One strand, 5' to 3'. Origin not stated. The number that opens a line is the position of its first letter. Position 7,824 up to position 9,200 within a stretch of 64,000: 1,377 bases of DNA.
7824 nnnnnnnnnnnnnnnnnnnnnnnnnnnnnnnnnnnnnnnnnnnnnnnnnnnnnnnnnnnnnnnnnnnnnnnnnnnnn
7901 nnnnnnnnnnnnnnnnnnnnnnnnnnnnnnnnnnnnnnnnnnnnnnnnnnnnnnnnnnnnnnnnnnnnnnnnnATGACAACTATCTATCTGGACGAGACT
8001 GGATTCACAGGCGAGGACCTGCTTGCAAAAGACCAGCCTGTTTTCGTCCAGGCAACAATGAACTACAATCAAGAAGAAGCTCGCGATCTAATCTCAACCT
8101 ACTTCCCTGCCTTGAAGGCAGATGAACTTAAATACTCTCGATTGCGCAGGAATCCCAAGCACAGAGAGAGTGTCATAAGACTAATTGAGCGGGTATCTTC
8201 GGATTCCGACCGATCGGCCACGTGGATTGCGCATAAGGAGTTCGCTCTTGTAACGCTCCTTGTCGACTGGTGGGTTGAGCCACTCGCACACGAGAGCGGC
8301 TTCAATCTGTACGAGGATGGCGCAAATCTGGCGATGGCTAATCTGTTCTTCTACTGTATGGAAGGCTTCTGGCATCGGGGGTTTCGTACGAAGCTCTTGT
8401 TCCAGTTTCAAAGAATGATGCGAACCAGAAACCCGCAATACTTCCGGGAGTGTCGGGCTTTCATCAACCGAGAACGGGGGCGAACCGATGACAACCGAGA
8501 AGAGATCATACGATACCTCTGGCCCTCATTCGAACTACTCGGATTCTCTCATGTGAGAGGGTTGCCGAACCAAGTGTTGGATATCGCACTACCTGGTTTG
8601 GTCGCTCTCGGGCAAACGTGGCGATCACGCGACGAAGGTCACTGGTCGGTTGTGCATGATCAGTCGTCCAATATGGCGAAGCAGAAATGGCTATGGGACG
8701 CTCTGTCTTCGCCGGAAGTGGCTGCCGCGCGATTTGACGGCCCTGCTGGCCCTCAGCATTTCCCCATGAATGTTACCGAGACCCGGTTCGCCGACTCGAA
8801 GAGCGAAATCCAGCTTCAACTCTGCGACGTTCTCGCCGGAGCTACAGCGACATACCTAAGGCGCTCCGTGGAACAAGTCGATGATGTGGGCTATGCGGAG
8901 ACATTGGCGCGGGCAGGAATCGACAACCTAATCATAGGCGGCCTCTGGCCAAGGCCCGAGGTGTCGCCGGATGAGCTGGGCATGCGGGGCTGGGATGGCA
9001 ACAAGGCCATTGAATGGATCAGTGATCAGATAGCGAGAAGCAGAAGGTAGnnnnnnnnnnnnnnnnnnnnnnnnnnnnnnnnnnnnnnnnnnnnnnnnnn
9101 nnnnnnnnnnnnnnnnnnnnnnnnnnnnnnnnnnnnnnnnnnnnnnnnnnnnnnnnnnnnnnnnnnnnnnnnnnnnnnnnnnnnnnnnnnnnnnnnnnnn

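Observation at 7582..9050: Small basic protein + DUF3800-like protein pair adjacent to Qat – candidate uncharacterised defence/accessory module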

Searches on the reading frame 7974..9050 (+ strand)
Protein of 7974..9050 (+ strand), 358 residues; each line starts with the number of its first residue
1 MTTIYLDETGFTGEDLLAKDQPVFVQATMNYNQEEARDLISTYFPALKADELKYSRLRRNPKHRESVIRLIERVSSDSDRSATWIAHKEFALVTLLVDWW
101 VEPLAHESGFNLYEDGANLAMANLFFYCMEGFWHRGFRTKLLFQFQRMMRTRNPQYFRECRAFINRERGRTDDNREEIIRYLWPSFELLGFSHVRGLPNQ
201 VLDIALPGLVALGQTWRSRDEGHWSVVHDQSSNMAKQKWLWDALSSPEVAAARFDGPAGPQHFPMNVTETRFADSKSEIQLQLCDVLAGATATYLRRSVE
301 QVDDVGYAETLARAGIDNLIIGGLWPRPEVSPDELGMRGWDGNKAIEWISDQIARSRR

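Call 3: search_protein_families(library=pfam, proteins=[window:7974-9050:+], max_evalue=0.1)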
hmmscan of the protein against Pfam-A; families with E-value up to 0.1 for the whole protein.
window:7974-9050:+ (358 aa): 1 family
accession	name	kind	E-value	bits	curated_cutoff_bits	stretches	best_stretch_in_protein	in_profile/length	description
PF12686.12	DUF3800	-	9.5e-06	26.8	21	1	4-292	2-147/149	Protein of unknown function (DUF3800)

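Call 4: search_protein_families(library=padloc, proteins=[window:7974-9050:+], max_evalue=0.1)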
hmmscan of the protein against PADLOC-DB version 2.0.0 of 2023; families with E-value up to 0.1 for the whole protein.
window:7974-9050:+ (358 aa): 2 families
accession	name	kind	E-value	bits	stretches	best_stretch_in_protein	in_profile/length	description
PDLC04353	PDC-M04A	-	0.037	11.4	1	270-298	160-188/232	-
PDLC05033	PDC-S51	-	0.057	10.2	1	267-295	281-309/376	-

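Call 8: search_protein_families(library=ncbifam, proteins=[window:7974-9050:+], max_evalue=0.1)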
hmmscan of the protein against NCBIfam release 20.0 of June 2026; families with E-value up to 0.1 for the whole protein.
window:7974-9050:+ (358 aa): 0 families

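Call 9: search_protein_families(library=phrogs, proteins=[window:7974-9050:+], max_evalue=0.1)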
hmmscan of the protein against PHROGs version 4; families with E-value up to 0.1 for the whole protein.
window:7974-9050:+ (358 aa): 1 family
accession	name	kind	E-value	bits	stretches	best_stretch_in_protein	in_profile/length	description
phrog_12991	-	unknown function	1.1e-43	150.8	1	2-356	3-358/360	-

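Call 10: find_homologous_proteins(query=window:7974-9050:+)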
Query window:7974-9050:+ (358 aa): 157 proteins with E <= 0.001 among 8000 candidates; the best 120 are listed.
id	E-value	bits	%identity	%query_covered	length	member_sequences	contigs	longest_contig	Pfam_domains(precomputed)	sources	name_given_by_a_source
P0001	1.0e-245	833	100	100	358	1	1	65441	PF12686.13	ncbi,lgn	ncbi:MAG: DUF3800 domain-containing protein [Alphaproteobacteria bacterium]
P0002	1.9e-157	542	62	99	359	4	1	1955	-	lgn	-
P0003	3.4e-157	541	62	100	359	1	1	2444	-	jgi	jgi:hypothetical protein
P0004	5.6e-155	534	62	99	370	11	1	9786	-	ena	-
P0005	1.3e-154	533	62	99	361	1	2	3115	-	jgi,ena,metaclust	metaclust:\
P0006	3.3e-153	528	61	99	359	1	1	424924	-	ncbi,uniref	ncbi:DUF3800 domain-containing protein [Pelagibius sp. 7325]|uniref:DUF3800 domain-containing protei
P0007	1.7e-151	523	61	99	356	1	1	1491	-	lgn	-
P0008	1.8e-151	523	61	99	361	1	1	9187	-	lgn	-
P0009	5.5e-151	521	61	100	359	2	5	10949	-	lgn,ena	-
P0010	1.4e-150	520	62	99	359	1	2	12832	-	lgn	-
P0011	4.4e-146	505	58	100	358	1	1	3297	-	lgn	-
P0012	1.0e-144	500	58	99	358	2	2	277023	-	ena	-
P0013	3.2e-144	499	59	99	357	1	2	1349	-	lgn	-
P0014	1.3e-143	497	58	99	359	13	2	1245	-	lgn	-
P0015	1.0e-141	491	58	99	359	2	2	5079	-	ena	-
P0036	1.7e-129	450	53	99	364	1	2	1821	PF12686.13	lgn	-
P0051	5.0e-126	439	54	98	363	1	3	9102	PF12686.13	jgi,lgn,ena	jgi:hypothetical protein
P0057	1.5e-123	431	53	100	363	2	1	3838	PF12686.13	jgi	jgi:hypothetical protein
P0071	3.2e-120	420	51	100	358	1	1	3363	PF12686.13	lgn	-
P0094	1.0e-80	290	40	98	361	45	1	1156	PF12686.13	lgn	-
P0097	8.5e-80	287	40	98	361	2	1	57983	PF12686.13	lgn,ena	-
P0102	1.6e-78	283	38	100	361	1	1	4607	PF12686.13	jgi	jgi:hypothetical protein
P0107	3.1e-73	265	41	91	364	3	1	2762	PF12686.13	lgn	-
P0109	6.9e-73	264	37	99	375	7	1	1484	PF12686.13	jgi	-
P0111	2.3e-72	262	40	99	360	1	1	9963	PF12686.13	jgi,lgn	jgi:hypothetical protein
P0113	3.8e-69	252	39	91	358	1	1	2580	PF12686.13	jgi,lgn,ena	-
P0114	1.2e-68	250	40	93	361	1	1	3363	PF12686.13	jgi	jgi:hypothetical protein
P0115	2.4e-68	249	37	99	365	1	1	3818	PF12686.13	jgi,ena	-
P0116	5.8e-68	248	38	100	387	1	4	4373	PF12686.13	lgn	-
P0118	5.2e-67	245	39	99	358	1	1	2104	PF12686.13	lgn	-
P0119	1.8e-66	243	37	99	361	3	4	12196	PF12686.13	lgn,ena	-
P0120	3.6e-65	239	35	99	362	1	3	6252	PF12686.13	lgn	-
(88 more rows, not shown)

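Call 13: find_related_loci(query=A1, collection=genome_contigs, flank=6000)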
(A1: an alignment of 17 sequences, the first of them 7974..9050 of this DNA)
Query A1 (358 aa) in genome_contigs; peptide patterns used: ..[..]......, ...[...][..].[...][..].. (x = any residue, [..] = any of these).
93 stretches matched a pattern; 24 encode a relative of the query (tblastn E <= 1e-3); 23 distinct loci.
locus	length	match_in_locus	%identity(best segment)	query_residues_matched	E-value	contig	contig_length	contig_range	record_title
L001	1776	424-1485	62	1-354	3e-174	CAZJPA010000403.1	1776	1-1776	MAG TPA_asm: uncultured Sphingomonadales bacterium isolate SRP216583_co2_111 genome assembly, contig: NODE_71225_length_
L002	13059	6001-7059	61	1-353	1e-157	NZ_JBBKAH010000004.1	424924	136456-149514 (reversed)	Pelagibius sp. 7325 Scaffold3_1, whole genome shotgun sequence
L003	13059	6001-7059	57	1-353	2e-142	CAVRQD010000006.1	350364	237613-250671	MAG: uncultured Alphaproteobacteria bacterium isolate MFD01188.bin.1.44 genome assembly, contig: contig_3442, whole geno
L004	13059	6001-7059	54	1-353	1e-133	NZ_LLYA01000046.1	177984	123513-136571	Bradyrhizobium retamae strain Ro19 contig_14, whole genome shotgun sequence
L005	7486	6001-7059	53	1-353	2e-133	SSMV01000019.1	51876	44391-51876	MAG: Bradyrhizobium sp. isolate LY.7 19, whole genome shotgun sequence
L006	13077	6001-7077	53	1-358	5e-129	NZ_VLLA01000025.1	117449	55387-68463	Bradyrhizobium huanghuaihaiense strain CGMCC 1.10948 IQ16DRAFT_scaffold00025.25, whole genome shotgun sequence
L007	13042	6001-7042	53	1-349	4e-109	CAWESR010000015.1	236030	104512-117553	MAG: uncultured Alphaproteobacteria bacterium isolate MFD09212.bin.2.119 genome assembly, contig: contig_97690, whole ge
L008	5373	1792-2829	42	1-346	6e-94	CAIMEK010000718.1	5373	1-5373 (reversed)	MAG: uncultured Acetobacteraceae bacterium isolate AlinenLipids_bin-9626 genome assembly, contig: bin-9626:718/966, whol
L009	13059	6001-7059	39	1-355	1e-83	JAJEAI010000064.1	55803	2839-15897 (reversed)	MAG: Candidatus Binatia bacterium isolate jk18x7bins.45 k141_157947, whole genome shotgun sequence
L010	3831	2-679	55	132-357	2e-81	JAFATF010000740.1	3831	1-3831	MAG: Acidobacteriota bacterium isolate CP_BM_ER_R9_5 BM_ER_R9_k147_189718, whole genome shotgun sequence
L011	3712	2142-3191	38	4-353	3e-77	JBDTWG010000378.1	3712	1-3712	MAG: Nitrospira sp. isolate cluster3_bin.86 NODE_155504_length_3712_cov_4.211922, whole genome shotgun sequence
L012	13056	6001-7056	39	3-355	1e-76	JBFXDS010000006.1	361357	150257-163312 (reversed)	MAG: Dongiaceae bacterium isolate CA_2019_TPBS_99 NODE_214_length_361357_cov_27.429939_TPBS, whole genome shotgun sequen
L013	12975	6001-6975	38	4-330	1e-71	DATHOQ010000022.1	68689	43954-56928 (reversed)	MAG TPA_asm: Terriglobales bacterium isolate SMAG_U12688 k141_4035839, whole genome shotgun sequence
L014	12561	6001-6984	38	4-330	5e-71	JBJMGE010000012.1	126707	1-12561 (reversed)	MAG: Terriglobales bacterium isolate H1_18_all_fractions_metab_conc_57_55_29 k255_5305371, whole genome shotgun sequence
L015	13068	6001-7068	39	3-358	7e-82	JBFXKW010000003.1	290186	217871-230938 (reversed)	MAG: Alphaproteobacteria bacterium isolate CA_2019_TPIn_84 NODE_116_length_290186_cov_14.102720_TPIn, whole genome shotg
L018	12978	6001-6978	31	4-330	1e-40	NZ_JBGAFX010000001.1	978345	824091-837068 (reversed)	MAG: Dokdonella sp. isolate MAG_MBR_H125.46 MBRH125-46_opera_contig_24, whole genome shotgun sequence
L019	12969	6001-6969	29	4-329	1e-32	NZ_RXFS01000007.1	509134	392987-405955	Variovorax sp. 679 7, whole genome shotgun sequence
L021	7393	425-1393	25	4-328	8e-23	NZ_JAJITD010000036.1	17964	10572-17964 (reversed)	Paraburkholderia sejongensis strain MMS20-SJTR3 contig36, whole genome shotgun sequence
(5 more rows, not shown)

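Call 20: search_dna_similar(query=window:7974-9050:+, collection=plasmids, mode=protein, max_rows=30)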
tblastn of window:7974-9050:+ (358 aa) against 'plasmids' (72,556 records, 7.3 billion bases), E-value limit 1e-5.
Records with a match: 198; places in all: 200; records where one place covers at least 80% of the query: 190.
Best place of each record, by identity: <60% 198.
By first word of the organism name: Escherichia 60; Salmonella 51; Acinetobacter 37; Klebsiella 12; Pantoea 4; Enterobacter 4; Citrobacter 3; Streptomyces 3; Agrobacterium 3; Shigella 2; and 16 more.
By predicted mobility (MOB-suite, as given by PLSDB): conjugative 138; mobilizable 34; non-mobilizable 26.
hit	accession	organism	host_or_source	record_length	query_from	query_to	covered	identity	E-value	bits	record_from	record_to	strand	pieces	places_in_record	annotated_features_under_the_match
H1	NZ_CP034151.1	Pantoea agglomerans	whole organism,Poland, Warsaw area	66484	1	350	98%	28.9%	1e-21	103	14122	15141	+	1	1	DUF3800 domain-containing protein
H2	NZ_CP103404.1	Pantoea agglomerans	cell culture,leaves of diseased walnut ...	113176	1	356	99%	27.4%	9e-22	103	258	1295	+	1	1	DUF3800 domain-containing protein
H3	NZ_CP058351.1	Peteryoungia desertarenae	Pure culture,Saline Desert Soil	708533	3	358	99%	26.7%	1e-34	142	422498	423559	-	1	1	DUF3800 domain-containing protein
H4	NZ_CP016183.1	Escherichia coli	Chicken heart and liver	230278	1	291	81%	31.8%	9e-33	136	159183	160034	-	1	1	DUF3800 domain-containing protein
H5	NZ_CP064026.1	Escherichia coli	Pig,rectal swab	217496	1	291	81%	31.8%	9e-33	136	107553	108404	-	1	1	DUF3800 domain-containing protein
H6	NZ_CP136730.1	Citrobacter braakii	Homo sapiens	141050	1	291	81%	31.8%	9e-33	136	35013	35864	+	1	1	DUF3800 domain-containing protein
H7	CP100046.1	Shigella flexneri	Homo sapiens,stool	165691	1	291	81%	31.8%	9e-33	136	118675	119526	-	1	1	DUF3800 domain-containing protein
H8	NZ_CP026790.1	Shigella flexneri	-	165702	1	291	81%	31.8%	9e-33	136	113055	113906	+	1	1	DUF3800 domain-containing protein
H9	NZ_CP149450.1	Escherichia coli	chicken,environment sample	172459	1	291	81%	31.8%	9e-33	136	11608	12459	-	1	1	DUF3800 domain-containing protein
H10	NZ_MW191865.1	Escherichia coli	-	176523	1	291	81%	31.8%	9e-33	136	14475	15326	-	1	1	DUF3800 domain-containing protein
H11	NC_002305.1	Salmonella enterica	-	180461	1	291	81%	31.8%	9e-33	136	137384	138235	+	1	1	DUF3800 domain-containing protein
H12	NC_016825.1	Salmonella enterica subsp. enterica serovar Typhi str. ...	Homo sapiens,typhoid carrier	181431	1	291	81%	31.8%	9e-33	136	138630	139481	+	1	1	DUF3800 domain-containing protein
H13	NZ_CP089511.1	Klebsiella pneumoniae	bacteria,sewage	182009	1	291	81%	31.8%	9e-33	136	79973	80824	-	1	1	DUF3800 domain-containing protein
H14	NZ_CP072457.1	Klebsiella pneumoniae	swine,genomic assembly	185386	1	291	81%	31.8%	9e-33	136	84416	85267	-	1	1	DUF3800 domain-containing protein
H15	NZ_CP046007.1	Escherichia coli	swine,mixed culture,feces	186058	1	291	81%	31.8%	9e-33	136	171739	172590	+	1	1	DUF3800 domain-containing protein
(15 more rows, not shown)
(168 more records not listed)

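Call 45: predict_structure(alignment_id=A2)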
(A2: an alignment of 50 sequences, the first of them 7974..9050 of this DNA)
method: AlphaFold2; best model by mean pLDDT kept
length: 358 residues; sequences in the alignment: 50
mean_pLDDT: 92.6   pTM: 0.91
mean pLDDT of the five models: 92.6, 92.5, 91.8, 91.7, 91.4
residues with pLDDT >= 90: 294; 70-90: 57; 50-70: 7; < 50: 0
segments of 3 or more residues with pLDDT < 50: none
pLDDT, mean of each block of 10 residues (from residue 1): 93 79 96 97 88 93 96 96 97 97 95 93 95 93 96 97 95 91 95 95 92 94 95 87 94 85 95 94 97 88 83 97 90 88 91 81
secondary structure, 60 per line:
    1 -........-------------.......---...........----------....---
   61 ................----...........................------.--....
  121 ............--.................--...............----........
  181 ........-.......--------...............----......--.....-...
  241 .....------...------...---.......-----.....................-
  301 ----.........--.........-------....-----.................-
elements in order: E2-9 E23-29 H33-43 H54-57 H61-76 E81-87 H88-107 H117-132 H135-151 H154-168 H173-188 H190-196 H205-219 E224-229 H232-236 H238-245 E252-254 E261-263 E267-273 H279-299 H305-313 H316-319 E320-324 H332-335 H342-357

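Call 49: search_protein_families(library=pfam, alignment_id=A4, max_evalue=0.00001)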
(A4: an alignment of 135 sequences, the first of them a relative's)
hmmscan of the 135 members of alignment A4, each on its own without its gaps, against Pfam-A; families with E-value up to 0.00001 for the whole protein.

A. member 1, L002:1469-1756:+ (96 aa): 0 families

B. families by the number of members that match (of 135 scanned): 85 families (the first 25 are shown)
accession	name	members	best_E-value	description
PF01808.24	AICARFT_IMPCHas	2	7.1e-124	AICARFT/IMPCHase bienzyme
PF01138.27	RNase_PH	2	4.6e-63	3' exoribonuclease family, domain 1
PF08843.17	AbiEii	2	4.9e-37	Nucleotidyl transferase AbiEii toxin, Type IV TA system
PF03725.20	RNase_PH_C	2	2.9e-22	3' exoribonuclease family, domain 2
PF06114.19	Peptidase_M78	2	1.2e-16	IrrE N-terminal-like domain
PF02348.25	CTP_transf_3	2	1.4e-14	Cytidylyltransferase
PF01120.23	Alpha_L_fucos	1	5.2e-108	Alpha-L-fucosidase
PF01968.24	Hydantoinase_A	1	6e-85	Hydantoinase/oxoprolinase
PF04748.18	Polysacc_deac_2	1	1.8e-74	Divergent polysaccharide deacetylase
PF00496.27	SBP_bac_5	1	1.5e-72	Bacterial extracellular solute-binding proteins, family 5 Middle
PF00158.32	Sigma54_activat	1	2.9e-64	Sigma-54 interaction domain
PF00800.23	PDT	1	1e-57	Prephenate dehydratase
PF02548.21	Pantoate_transf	1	2.3e-54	Ketopantoate hydroxymethyltransferase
PF02735.22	Ku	1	1.7e-51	Ku70/Ku80 beta-barrel domain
PF06983.19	3-dmu-9_3-mt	1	2e-49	3-demethylubiquinone-9 3-methyltransferase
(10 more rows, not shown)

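Call 54: fold_search(model_id=the predicted structure, library=pdb)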
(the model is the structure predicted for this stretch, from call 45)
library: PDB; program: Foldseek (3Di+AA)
matches with E <= 10: 87; with E <= 0.001: 0
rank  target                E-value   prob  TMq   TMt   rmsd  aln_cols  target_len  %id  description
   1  2isw_B                6.4e-01  0.06  0.08  0.10  16.9       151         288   12  Structure of Giardia fructose-1,6-biphosphate aldolase in complex with phosphoglycolohydroxamate (released 2006-12-12)
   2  3ohi_A                7.4e-01  0.06  0.09  0.10  17.2       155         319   15  Structure of Giardia fructose-1,6-biphosphate aldolase in complex with 3-hydroxy-2-pyridone (released 2011-01-19)
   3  3gay_B                7.7e-01  0.07  0.10  0.10  17.2       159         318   12  Structure of Giardia fructose-1,6-biphosphate aldolase in complex with tagatose-1,6-biphosphate (released 2009-03-31)
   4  6kww_P                7.7e-01  0.05  0.11  0.12  26.9       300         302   12  HslU from Staphylococcus aureus (released 2020-07-15)
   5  6kww_W                7.7e-01  0.04  0.11  0.11  23.7       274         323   10  HslU from Staphylococcus aureus (released 2020-07-15)
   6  6w2r_C                9.4e-01  0.06  0.11  0.18  24.0       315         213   11  Junction 19, DHR54-DHR79 (released 2020-04-15)
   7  3gb6_B                1.1e+00  0.06  0.10  0.11  17.3       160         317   13  Structure of Giardia fructose-1,6-biphosphate aldolase D83A mutant in complex with fructose-1,6-bisphosphate (released 2009-03-31)
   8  3gak_B                1.4e+00  0.06  0.09  0.10  17.1       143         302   14  Structure of Giardia fructose-1,6-biphosphate aldolase (released 2009-03-31)
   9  7pzp_A                1.4e+00  0.06  0.14  0.07  15.8       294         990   13  Mitochondrial DNA dependent RNA polymerase homodimer. (released 2022-09-28)
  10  5bw8_C                1.4e+00  0.02  0.09  0.11  28.9       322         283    9  2.8 A crystal structure of a Get3-Get4-Get5 intermediate complex from S.cerevisiae (released 2015-10-14)
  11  3gb6_A                1.6e+00  0.05  0.10  0.11  17.2       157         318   13  Structure of Giardia fructose-1,6-biphosphate aldolase D83A mutant in complex with fructose-1,6-bisphosphate (released 2009-03-31)
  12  5u4n                  1.7e+00  0.03  0.10  0.10  18.9       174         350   11  Crystal structure of a fructose-bisphosphate aldolase from Neisseria gonorrhoeae (released 2016-12-21)
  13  2isw_A                1.8e+00  0.03  0.09  0.10  17.2       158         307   13  Structure of Giardia fructose-1,6-biphosphate aldolase in complex with phosphoglycolohydroxamate (released 2006-12-12)
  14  3lku_C                1.8e+00  0.02  0.10  0.10  28.3       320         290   10  Crystal structure of S. cerevisiae Get4 in complex with an N-terminal fragment of Get5 (released 2010-06-23)
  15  3itg_A                1.8e+00  0.01  0.11  0.10  22.8       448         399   10  Structure the proline utilization A proline dehydrogenase domain (PutA86-630) inactivated with N-propargylglycine (released 2010-01-12)
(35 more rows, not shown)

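Call 55: search_solved_structures(query=A2, max_evalue=10)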
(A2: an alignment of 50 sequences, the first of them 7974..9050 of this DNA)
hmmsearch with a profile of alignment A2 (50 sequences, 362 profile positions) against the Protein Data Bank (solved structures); distinct sequences matched with E-value up to 10: 0.

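Call 59: search_dna_similar(query=window:7974-9050:+, collection=phages, mode=protein, max_rows=25)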
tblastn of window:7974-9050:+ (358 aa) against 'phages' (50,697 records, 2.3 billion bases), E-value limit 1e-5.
Records with a match: 3; places in all: 3; records where one place covers at least 80% of the query: 2.
Best place of each record, by identity: <60% 3.
By first word of the organism name: Yersinia 1; Escherichia 1; Pseudomonas 1.
By host as written in the record: Yersinia pestis 1; Escherichia coli U899 (uropathogenic UPEC) 1; Pseudomonas aeruginosa PACL 1.
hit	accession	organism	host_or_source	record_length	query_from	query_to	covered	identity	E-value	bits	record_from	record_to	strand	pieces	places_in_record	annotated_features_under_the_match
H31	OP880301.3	Yersinia phage GMG73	Yersinia pestis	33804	1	355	99%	25.8%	7e-28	120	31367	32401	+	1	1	record has no annotation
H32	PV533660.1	Escherichia phage 899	Escherichia coli U899 (uropathogenic ...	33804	1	355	99%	25.8%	7e-28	120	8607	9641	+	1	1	hypothetical protein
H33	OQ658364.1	Pseudomonas phage sp.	Pseudomonas aeruginosa PACL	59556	4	271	75%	23.9%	7e-10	67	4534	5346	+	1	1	none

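Call 60: get_annotated_region(hit=H3, flank=6000)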
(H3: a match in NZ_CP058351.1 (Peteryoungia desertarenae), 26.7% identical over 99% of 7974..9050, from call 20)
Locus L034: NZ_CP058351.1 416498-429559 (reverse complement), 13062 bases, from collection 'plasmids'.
description: Peteryoungia desertarenae strain ADMK78 plasmid pPRADMK78_01
organism: Peteryoungia desertarenae (NCBI taxid 1813451)
taxonomy: Bacteria; Pseudomonadota; Alphaproteobacteria; Hyphomicrobiales; Rhizobiaceae; Peteryoungia; Peteryoungia desertarenae
host: -; source: Pure culture,Saline Desert Soil; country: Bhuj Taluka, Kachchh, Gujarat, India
typing (MOB-suite, as given by PLSDB): non-mobilizable
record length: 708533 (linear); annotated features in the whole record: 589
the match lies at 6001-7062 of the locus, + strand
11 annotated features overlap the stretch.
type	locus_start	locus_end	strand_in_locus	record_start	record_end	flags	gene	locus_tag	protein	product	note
CDS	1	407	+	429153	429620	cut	-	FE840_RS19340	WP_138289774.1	YbaK/EbsC family protein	-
CDS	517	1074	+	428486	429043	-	-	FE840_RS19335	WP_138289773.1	AAA family ATPase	-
CDS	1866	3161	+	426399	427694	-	-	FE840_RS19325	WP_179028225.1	IS110 family transposase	-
CDS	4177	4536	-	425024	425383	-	-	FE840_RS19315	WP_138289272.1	hypothetical protein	-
CDS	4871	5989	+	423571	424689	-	-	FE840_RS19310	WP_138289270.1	Fic family protein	-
CDS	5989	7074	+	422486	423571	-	-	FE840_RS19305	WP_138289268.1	DUF3800 domain-containing protein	-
CDS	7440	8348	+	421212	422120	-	-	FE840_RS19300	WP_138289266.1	zincin-like metallopeptidase domain-containing protein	-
CDS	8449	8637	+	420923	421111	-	-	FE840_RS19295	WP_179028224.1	hypothetical protein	-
CDS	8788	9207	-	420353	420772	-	-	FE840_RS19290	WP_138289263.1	hypothetical protein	-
CDS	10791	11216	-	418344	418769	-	-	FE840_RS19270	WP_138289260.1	hypothetical protein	-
CDS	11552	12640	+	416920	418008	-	-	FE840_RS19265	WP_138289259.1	Fic family protein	-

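Call 61: get_annotated_region(hit=H32, flank=5000)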
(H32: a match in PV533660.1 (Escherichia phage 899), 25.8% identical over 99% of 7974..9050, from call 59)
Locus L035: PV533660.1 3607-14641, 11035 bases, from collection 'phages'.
description: Escherichia phage 899, complete genome.
organism: Escherichia phage 899 (NCBI taxid 3416835)
taxonomy: Viruses
host: Escherichia coli U899 (uropathogenic UPEC); source: human; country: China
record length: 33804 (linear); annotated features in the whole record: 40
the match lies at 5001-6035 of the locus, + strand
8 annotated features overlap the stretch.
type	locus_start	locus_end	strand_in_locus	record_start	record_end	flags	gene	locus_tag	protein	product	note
CDS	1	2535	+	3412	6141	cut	-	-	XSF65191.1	tail-collar fiber protein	-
CDS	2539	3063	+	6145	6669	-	-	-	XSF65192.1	tail fiber assembly protein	-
CDS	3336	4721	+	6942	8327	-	-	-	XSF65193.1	hypothetical protein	-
CDS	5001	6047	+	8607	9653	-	-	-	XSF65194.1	hypothetical protein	-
CDS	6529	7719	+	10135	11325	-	-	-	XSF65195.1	tail sheath protein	-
CDS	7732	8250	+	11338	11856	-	-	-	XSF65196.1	head closure protein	-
CDS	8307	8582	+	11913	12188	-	-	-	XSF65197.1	tail protein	-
CDS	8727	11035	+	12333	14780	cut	-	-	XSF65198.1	minor tail protein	-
